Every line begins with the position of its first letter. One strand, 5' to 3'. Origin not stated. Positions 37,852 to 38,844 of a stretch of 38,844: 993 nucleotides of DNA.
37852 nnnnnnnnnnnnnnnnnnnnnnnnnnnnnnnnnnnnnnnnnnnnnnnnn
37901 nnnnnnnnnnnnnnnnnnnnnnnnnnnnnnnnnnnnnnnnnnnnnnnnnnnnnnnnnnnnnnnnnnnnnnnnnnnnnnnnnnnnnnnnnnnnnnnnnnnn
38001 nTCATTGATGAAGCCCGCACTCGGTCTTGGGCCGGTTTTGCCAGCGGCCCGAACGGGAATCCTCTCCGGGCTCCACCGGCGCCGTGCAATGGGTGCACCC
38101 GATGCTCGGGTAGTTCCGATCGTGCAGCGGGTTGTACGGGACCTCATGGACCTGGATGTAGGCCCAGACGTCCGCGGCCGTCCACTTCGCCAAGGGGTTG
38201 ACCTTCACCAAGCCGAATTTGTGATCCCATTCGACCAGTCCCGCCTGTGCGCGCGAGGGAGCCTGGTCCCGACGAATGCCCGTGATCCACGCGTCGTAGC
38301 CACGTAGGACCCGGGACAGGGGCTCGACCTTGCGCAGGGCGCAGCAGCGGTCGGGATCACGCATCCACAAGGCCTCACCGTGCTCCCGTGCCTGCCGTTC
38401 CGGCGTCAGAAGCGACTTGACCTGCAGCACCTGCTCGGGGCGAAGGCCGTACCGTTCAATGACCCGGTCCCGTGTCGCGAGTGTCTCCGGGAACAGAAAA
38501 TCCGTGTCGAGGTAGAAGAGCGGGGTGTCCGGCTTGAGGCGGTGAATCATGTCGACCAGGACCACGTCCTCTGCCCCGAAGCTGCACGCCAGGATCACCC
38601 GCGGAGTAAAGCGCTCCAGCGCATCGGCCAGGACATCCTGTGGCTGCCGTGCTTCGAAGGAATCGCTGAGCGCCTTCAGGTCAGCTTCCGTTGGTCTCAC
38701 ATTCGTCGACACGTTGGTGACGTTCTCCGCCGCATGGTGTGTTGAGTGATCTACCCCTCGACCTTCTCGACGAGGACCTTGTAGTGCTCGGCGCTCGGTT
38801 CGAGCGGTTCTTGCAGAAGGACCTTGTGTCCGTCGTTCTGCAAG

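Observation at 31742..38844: Sulfate-assimilation operon interleaved with four non-canonical, translationally coupled genes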

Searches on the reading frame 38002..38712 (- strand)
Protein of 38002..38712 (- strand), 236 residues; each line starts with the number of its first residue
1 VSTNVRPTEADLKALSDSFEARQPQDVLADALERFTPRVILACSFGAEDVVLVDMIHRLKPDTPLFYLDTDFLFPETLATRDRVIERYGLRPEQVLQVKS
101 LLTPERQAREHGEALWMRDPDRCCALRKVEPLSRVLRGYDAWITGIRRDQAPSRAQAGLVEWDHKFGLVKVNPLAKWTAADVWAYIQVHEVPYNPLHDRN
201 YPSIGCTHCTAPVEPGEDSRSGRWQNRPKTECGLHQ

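Call 3: search_protein_families(library=pfam, proteins=[window:38002-38712:-], max_evalue=0.01)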
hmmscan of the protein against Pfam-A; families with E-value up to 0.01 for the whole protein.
window:38002-38712:- (236 aa): 1 family
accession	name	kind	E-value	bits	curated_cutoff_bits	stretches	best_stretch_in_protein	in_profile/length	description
PF01507.26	PAPS_reduct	-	7.2e-53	179.6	22.5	1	39-212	2-175/175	Phosphoadenosine phosphosulfate reductase domain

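Call 12: search_protein_families(library=ncbifam, proteins=[window:38002-38712:-], max_evalue=0.001)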
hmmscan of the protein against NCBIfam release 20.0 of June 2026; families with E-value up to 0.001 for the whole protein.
window:38002-38712:- (236 aa): 14 families
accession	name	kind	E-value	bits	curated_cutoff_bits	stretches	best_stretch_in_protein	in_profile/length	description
NF002537.0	PRK02090.1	equivalog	6.9e-83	278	154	1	6-235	10-238/244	phosphoadenylyl-sulfate reductase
TIGR00434.1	cysH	subfamily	4.7e-73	245.6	165.1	1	24-236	1-214/214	phosophoadenylyl-sulfate reductase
TIGR02055.1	APS_reductase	subfamily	4.4e-70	235.5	235.3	1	44-234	1-194/194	adenylylsulfate reductase, thioredoxin dependent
TIGR02057.1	PAPS_reductase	equivalog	3.6e-59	200.4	254.2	1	13-235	2-224/224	phosphoadenosine phosphosulfate reductase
TIGR00424.1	APS_reduc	equivalog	3.5e-40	138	553.2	1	11-236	90-324/464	5'-adenylylsulfate reductase, thioredoxin-independent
NF003587.0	PRK05253.1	subfamily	1.5e-15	57.2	195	2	27-156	19-145/301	sulfate adenylyltransferase subunit CysD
NF010368.0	PRK13795.1-3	equivalog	2.2e-15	55.9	588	1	36-210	247-421/635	hypothetical protein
NF010367.0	PRK13795.1-2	equivalog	2e-14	53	456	1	42-211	248-417/584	hypothetical protein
NF009214.0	PRK12563.1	equivalog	6.2e-12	45.6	413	1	44-158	50-162/317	sulfate adenylyltransferase subunit CysD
NF006327.0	PRK08557.1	equivalog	1.2e-11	44.1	366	1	28-211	170-356/415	hypothetical protein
TIGR02039.1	CysD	subfamily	2.6e-11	43.7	396.6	1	35-157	19-138/294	sulfate adenylyltransferase, small subunit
NF010366.0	PRK13795.1-1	equivalog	5.4e-11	41.4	745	1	41-213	271-447/667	hypothetical protein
NF006351.0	PRK08576.1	equivalog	1.5e-08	33.6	290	1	119-211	309-403/436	hypothetical protein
NF010369.0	PRK13795.1-4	equivalog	3.5e-07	28.8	1086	1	26-210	241-429/633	hypothetical protein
